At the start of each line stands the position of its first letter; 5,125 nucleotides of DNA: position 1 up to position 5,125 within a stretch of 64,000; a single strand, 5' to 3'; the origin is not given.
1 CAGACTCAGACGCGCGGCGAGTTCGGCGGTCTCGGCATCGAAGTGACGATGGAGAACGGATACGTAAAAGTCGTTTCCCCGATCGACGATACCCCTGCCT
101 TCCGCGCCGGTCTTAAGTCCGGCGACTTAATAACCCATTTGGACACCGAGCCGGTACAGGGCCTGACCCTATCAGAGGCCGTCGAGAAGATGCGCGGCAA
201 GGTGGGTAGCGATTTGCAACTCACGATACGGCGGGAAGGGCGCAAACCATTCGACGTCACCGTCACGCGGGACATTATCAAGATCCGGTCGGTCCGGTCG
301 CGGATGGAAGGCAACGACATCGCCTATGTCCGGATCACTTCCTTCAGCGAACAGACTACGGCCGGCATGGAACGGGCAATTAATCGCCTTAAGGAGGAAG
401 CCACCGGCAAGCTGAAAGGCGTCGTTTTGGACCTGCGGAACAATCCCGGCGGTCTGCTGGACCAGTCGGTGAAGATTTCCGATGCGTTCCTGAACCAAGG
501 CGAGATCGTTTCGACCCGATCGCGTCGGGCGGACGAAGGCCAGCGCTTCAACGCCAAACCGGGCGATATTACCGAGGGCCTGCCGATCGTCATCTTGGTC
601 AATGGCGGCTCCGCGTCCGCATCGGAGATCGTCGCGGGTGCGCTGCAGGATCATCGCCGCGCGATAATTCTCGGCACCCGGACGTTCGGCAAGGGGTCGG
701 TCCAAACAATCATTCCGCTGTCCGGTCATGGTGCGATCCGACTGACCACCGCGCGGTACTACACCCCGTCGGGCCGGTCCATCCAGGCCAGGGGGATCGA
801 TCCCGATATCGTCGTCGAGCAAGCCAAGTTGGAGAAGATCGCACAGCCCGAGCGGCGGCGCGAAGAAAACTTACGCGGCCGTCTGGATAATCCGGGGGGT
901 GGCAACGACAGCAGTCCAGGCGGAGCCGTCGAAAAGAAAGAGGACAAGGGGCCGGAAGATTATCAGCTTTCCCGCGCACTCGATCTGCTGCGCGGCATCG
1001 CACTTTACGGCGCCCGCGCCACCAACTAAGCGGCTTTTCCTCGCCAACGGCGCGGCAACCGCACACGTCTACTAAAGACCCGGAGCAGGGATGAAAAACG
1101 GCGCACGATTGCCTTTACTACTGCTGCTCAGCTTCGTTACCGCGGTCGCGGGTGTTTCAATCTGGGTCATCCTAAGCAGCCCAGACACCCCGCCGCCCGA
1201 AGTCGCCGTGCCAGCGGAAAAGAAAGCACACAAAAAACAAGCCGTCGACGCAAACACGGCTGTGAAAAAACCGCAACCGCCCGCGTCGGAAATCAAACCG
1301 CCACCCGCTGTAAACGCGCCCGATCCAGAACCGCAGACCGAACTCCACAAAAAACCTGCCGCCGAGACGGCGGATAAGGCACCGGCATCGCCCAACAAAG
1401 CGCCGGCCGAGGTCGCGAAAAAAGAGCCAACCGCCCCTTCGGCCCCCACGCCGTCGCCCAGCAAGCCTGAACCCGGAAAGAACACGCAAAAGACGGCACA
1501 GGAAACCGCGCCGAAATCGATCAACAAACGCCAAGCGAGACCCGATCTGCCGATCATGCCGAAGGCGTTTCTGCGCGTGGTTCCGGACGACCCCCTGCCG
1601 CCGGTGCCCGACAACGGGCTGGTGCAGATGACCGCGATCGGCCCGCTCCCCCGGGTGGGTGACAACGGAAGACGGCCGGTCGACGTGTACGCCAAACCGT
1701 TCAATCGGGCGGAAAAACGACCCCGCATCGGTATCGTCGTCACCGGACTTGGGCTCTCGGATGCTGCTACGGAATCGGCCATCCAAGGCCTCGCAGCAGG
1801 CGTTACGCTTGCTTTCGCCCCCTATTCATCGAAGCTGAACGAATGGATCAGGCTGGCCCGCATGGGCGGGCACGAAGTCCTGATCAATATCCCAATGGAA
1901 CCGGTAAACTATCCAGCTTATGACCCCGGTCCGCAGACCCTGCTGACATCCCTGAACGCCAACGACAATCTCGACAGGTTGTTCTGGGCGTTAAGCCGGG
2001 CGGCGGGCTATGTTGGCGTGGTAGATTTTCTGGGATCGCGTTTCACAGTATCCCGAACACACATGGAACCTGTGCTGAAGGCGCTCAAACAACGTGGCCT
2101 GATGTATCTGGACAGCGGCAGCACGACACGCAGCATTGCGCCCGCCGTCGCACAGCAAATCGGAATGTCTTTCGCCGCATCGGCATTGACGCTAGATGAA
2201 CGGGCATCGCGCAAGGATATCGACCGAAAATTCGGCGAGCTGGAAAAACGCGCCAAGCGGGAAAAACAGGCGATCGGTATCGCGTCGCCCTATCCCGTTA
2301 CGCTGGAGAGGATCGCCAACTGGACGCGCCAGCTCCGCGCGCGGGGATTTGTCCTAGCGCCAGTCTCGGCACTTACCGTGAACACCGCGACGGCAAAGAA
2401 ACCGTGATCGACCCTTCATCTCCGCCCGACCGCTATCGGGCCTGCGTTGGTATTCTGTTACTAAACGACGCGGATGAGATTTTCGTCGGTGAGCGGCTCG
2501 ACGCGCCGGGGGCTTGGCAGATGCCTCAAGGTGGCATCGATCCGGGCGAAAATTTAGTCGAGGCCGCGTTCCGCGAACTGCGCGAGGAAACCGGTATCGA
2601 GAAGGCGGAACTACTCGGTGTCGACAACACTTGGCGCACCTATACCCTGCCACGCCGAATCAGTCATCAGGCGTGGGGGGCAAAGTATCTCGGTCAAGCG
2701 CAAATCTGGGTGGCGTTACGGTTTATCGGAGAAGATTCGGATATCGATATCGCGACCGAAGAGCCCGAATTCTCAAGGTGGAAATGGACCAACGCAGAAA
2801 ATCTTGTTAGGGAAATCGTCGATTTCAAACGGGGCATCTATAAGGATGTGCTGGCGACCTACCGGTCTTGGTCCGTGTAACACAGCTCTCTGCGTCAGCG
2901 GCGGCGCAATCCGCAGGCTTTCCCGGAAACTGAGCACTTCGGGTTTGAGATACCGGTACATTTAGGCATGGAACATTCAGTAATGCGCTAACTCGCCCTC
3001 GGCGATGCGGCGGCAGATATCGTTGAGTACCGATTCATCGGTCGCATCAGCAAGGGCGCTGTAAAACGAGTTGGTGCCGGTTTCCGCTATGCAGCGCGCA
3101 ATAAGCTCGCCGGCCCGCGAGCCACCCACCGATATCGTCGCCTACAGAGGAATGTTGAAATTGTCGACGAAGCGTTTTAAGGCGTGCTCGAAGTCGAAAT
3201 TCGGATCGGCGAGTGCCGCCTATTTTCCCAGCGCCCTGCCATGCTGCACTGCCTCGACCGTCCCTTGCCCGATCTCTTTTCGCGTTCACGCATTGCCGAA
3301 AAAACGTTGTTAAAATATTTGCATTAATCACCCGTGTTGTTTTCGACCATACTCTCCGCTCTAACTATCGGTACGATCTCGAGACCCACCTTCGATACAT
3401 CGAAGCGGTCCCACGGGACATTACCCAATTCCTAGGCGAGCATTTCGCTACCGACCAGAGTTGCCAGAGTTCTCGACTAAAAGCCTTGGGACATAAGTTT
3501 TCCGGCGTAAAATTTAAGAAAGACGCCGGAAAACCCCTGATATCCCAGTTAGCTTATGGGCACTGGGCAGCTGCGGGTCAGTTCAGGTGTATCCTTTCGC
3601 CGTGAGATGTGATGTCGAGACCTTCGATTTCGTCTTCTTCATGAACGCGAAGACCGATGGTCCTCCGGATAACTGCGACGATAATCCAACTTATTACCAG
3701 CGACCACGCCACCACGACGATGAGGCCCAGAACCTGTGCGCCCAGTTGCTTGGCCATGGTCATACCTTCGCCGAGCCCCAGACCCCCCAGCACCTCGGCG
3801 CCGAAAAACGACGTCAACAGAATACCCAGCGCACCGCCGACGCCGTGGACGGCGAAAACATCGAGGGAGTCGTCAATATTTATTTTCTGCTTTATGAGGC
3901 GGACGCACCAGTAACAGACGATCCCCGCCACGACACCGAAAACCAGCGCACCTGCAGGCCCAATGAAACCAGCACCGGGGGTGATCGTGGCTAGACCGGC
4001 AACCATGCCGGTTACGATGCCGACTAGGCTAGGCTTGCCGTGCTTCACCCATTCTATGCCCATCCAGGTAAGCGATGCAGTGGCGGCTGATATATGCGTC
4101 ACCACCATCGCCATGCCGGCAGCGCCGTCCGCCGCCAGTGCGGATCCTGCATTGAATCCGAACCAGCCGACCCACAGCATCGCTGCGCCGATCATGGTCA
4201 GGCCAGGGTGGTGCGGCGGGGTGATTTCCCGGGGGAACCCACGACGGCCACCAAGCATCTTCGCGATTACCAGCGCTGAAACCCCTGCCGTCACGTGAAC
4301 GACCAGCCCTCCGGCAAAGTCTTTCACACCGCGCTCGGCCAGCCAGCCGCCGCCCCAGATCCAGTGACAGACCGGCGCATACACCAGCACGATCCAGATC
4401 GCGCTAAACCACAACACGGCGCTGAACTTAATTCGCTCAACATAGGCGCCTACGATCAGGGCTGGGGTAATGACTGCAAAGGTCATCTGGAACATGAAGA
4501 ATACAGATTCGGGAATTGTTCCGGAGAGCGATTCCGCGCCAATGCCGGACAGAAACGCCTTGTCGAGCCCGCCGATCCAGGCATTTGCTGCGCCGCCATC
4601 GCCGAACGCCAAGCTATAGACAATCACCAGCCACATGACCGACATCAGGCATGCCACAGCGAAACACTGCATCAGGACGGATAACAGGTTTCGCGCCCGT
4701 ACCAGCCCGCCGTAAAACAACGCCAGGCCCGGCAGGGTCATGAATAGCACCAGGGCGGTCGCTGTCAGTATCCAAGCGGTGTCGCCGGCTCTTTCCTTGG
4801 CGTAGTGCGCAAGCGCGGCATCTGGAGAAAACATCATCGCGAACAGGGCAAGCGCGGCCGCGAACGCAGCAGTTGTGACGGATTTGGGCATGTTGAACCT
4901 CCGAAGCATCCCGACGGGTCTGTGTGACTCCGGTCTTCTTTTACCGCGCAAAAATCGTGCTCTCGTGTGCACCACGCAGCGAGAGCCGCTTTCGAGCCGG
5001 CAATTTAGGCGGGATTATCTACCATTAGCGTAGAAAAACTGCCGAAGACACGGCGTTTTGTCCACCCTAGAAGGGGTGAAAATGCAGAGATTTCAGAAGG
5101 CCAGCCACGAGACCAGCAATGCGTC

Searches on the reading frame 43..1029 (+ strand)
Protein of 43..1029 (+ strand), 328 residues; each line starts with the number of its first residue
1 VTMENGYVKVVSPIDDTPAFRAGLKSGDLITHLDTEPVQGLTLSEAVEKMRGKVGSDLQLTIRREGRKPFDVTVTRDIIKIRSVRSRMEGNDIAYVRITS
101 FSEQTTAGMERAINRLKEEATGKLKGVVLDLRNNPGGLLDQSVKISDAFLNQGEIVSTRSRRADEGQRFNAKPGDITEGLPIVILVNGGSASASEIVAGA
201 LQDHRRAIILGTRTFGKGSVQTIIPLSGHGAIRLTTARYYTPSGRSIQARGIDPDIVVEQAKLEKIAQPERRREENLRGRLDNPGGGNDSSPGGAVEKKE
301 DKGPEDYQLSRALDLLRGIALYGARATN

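Call 62: search_protein_families(library=pfam, proteins=[window:43-1029:+], max_evalue=0.00001)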
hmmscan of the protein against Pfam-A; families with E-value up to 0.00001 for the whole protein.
window:43-1029:+ (328 aa): 4 families
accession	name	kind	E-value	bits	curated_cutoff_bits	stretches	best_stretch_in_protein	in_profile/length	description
PF03572.23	Peptidase_S41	-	2.3e-59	200.1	24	1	92-258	1-165/165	Peptidase family S41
PF13180.12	PDZ_2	-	6.1e-12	46.1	27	1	1-68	7-73/80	PDZ domain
PF17820.7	PDZ_6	-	1.2e-08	34.9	27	1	10-64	2-54/54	PDZ domain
PF00595.29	PDZ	-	6.5e-06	26.9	23.2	0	8-63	29-81/81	PDZ domain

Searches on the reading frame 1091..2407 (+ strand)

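Call 62: search_protein_families(library=pfam, proteins=[window:1091-2407:+], max_evalue=0.00001)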
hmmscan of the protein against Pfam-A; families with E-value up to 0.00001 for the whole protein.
window:1091-2407:+ (438 aa): 1 family
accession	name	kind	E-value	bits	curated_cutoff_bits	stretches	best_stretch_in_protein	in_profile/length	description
PF04748.18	Polysacc_deac_2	-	2.3e-64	216.8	27.5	1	215-428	1-211/212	Divergent polysaccharide deacetylase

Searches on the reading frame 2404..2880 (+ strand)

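Call 62: search_protein_families(library=pfam, proteins=[window:2404-2880:+], max_evalue=0.00001)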
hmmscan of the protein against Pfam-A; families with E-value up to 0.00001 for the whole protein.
window:2404-2880:+ (158 aa): 1 family
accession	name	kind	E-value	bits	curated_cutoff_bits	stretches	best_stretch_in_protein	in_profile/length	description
PF00293.34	NUDIX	-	2.1e-21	76.7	21.1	1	11-147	2-132/134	NUDIX domain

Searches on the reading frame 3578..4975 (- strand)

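Call 62: search_protein_families(library=pfam, proteins=[window:3578-4975:-], max_evalue=0.00001)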
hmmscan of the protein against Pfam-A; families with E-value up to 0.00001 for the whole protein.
window:3578-4975:- (465 aa): 1 family
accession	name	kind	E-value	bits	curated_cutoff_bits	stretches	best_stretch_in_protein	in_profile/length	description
PF00909.26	Ammonium_transp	-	3.7e-114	382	23.2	1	67-460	1-396/399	Ammonium Transporter Family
